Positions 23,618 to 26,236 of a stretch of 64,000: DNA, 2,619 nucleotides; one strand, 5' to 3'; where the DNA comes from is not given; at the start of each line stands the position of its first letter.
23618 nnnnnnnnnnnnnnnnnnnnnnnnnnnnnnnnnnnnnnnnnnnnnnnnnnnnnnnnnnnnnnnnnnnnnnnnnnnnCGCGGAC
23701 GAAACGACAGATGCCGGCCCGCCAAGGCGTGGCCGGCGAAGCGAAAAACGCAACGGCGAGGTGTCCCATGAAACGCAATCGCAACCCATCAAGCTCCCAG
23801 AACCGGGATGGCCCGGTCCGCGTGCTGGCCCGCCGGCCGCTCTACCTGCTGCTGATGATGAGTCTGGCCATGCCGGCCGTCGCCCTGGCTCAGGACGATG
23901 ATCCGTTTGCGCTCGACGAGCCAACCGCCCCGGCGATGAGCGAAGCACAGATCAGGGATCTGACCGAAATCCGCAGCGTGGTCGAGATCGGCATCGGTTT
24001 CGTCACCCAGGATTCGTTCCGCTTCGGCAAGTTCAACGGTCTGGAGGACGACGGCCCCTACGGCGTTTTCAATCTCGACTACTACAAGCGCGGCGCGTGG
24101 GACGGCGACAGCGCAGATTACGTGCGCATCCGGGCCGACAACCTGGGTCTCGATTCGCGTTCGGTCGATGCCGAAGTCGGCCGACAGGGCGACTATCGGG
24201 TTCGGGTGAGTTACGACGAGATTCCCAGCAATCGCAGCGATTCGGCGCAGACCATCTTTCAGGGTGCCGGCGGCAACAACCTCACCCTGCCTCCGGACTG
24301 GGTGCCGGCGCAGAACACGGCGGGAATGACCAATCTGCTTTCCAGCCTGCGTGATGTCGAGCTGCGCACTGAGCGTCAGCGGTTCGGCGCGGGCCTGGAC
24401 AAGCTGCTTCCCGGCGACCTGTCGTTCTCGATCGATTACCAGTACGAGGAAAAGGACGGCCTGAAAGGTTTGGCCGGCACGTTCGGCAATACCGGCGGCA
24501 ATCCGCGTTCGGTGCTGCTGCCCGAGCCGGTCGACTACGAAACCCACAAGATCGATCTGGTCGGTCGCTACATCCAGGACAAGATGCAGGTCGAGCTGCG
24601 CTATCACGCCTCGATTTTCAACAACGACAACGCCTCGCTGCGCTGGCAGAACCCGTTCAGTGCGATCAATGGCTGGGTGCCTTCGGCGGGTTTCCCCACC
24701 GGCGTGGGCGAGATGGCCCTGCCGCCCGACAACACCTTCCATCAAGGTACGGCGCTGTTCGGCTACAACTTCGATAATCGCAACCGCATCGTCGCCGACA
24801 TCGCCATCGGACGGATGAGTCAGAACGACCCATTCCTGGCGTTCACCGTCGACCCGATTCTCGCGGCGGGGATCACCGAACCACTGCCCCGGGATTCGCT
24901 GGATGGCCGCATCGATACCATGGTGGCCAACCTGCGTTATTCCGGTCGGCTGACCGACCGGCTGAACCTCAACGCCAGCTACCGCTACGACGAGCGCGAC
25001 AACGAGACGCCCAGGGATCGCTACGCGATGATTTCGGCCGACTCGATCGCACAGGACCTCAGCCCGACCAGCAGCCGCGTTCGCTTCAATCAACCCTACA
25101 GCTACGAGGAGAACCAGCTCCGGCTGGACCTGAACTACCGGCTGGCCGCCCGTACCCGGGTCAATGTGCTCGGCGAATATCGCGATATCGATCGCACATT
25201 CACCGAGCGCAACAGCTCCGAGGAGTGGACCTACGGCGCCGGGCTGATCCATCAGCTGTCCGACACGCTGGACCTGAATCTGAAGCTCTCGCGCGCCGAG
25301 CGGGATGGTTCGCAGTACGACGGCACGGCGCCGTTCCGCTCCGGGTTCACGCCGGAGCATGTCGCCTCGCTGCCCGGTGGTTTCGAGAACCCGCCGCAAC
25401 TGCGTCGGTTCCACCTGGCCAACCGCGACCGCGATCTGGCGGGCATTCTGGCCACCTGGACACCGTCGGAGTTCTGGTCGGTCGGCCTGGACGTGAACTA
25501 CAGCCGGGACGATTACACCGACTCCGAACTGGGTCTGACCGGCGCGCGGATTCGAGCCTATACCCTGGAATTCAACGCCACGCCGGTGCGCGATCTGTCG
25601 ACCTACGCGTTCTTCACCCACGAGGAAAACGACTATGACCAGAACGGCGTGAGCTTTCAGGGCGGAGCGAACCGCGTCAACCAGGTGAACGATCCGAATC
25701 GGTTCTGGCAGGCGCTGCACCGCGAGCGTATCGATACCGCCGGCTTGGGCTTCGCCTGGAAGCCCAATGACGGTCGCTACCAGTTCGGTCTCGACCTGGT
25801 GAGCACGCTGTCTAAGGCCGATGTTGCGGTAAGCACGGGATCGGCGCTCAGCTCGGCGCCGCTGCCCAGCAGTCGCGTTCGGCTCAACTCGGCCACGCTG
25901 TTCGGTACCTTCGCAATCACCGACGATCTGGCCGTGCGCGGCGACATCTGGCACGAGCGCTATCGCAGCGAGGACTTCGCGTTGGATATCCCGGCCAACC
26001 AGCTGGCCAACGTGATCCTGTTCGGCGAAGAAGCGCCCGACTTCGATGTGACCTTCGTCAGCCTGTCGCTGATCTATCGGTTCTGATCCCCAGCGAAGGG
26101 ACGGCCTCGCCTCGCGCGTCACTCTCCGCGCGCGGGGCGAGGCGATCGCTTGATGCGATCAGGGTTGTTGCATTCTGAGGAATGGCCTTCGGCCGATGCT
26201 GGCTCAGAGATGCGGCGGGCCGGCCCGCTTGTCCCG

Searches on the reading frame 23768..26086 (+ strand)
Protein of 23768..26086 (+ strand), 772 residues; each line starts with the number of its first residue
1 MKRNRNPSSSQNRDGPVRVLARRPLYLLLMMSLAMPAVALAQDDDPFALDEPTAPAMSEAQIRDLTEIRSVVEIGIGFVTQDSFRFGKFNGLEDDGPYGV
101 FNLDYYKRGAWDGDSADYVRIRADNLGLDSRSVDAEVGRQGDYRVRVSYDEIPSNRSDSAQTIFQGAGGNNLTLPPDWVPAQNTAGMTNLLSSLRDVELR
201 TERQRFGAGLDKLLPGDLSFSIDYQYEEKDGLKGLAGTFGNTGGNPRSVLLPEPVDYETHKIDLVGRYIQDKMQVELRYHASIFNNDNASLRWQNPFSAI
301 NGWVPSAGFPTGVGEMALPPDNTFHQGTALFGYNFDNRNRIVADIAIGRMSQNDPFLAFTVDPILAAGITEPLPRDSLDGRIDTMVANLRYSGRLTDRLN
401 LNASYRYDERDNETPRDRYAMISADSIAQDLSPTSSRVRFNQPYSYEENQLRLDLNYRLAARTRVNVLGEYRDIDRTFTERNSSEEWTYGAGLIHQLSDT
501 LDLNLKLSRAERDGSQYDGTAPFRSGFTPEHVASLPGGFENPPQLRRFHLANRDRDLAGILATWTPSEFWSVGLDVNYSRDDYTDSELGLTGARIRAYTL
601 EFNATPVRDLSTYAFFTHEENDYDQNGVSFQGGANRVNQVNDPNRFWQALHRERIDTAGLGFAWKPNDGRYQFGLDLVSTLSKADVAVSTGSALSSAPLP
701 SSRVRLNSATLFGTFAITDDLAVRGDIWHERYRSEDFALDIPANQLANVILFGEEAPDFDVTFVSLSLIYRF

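Call 3: search_protein_families(library=pfam, proteins=[window:23768-26086:+], max_evalue=0.01)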
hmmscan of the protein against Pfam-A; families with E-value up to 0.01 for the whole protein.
window:23768-26086:+ (772 aa): 3 families
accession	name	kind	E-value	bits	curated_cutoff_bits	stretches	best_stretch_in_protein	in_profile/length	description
PF11854.14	MtrB_PioB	-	5.6e-151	504.7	23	1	80-772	3-635/635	Putative outer membrane beta-barrel porin, MtrB/PioB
PF13609.12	Porin_4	-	0.00032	21.1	27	1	387-514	188-309/310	Gram-negative porin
PF13505.12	OMP_b-brl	-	0.0011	19.6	28.7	0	387-509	46-152/175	Outer membrane protein beta-barrel domain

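Call 4: search_protein_families(library=ncbifam, proteins=[window:23768-26086:+], max_evalue=0.01)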
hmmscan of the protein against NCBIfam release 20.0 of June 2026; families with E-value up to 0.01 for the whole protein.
window:23768-26086:+ (772 aa): 4 families
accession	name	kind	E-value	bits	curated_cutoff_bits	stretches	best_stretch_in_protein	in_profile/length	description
TIGR03509.1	OMP_MtrB_PioB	subfamily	3.5e-139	465.3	240.05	1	72-772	3-662/662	MtrB/PioB family decaheme-associated outer membrane protein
NF041027.1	GSU2204_Se_pt_1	equivalog_domain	4.4e-08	32.4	350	1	382-506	311-443/580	GSU2204 family CXXCH-containing (seleno)protein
TIGR03014.2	EpsL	equivalog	5.7e-05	22.3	275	1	441-631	210-373/385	XrtB/PEP-CTERM-associated polysaccharide biosynthesis outer membrane protein EpsL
TIGR03016.1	pepcterm_hypo_1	hypoth_equivalog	7.4e-05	21.9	90.85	0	450-515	393-458/477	TIGR03016 family PEP-CTERM system-associated outer membrane protein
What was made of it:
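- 23768..26086 (+): g8, a canonical MtrB/MtoB/PioB-type barrel (772 aa). TIGR03509 scores 465.3 against a cut-off of 240; PF11854 scores 504.7 bits over the full model (calls 3, 4).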

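Call 32: search_solved_structures(query=window:23768-26086:+, max_evalue=0.01)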
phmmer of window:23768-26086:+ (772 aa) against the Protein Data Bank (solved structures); distinct sequences matched with E-value up to 0.01: 1.
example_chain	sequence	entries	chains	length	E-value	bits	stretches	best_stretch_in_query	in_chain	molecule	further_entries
6r2q_B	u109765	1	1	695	9.2e-70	239.1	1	69-771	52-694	Uncharacterized protein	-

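Call 83: search_solved_structures(query=window:23768-26086:+, max_evalue=1e-20, show_alignments=1)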
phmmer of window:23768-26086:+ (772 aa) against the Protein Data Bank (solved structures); distinct sequences matched with E-value up to 1e-20: 1.
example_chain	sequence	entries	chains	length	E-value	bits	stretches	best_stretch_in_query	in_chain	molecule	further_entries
6r2q_B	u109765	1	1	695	9.2e-70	239.1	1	69-771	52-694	Uncharacterized protein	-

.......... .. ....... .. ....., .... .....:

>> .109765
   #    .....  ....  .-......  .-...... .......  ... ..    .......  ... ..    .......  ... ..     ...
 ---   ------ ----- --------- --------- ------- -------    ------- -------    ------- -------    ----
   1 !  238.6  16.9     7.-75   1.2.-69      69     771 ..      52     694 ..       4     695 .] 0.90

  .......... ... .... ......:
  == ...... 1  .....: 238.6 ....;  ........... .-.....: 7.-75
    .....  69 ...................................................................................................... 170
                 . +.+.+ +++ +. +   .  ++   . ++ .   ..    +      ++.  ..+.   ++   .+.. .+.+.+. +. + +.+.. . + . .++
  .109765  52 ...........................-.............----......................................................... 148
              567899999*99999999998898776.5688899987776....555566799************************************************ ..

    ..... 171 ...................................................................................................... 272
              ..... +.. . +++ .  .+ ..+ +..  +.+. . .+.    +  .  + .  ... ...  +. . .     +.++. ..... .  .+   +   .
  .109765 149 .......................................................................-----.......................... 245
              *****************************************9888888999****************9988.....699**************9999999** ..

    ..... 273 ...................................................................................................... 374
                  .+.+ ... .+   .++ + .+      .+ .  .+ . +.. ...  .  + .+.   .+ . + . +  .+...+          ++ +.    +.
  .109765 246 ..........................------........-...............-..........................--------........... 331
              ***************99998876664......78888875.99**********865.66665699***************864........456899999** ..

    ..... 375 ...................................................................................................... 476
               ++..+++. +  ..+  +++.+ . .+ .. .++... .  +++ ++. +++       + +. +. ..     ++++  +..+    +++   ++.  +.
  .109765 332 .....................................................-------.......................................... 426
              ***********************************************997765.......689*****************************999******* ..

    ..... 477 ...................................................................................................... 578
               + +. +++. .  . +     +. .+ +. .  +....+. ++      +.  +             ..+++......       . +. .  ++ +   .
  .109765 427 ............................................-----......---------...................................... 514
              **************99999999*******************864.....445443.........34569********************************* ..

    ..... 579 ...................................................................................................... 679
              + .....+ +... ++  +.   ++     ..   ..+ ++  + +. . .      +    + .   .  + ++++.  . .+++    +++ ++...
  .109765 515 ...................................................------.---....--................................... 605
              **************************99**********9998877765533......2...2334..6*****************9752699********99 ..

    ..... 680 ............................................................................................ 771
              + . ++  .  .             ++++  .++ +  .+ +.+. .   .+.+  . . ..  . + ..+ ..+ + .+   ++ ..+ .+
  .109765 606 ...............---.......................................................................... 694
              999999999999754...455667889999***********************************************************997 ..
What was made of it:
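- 23768..26086 (+): MtrB 6R2Q_B matches at E 9.2e-70 (calls 32, 83).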
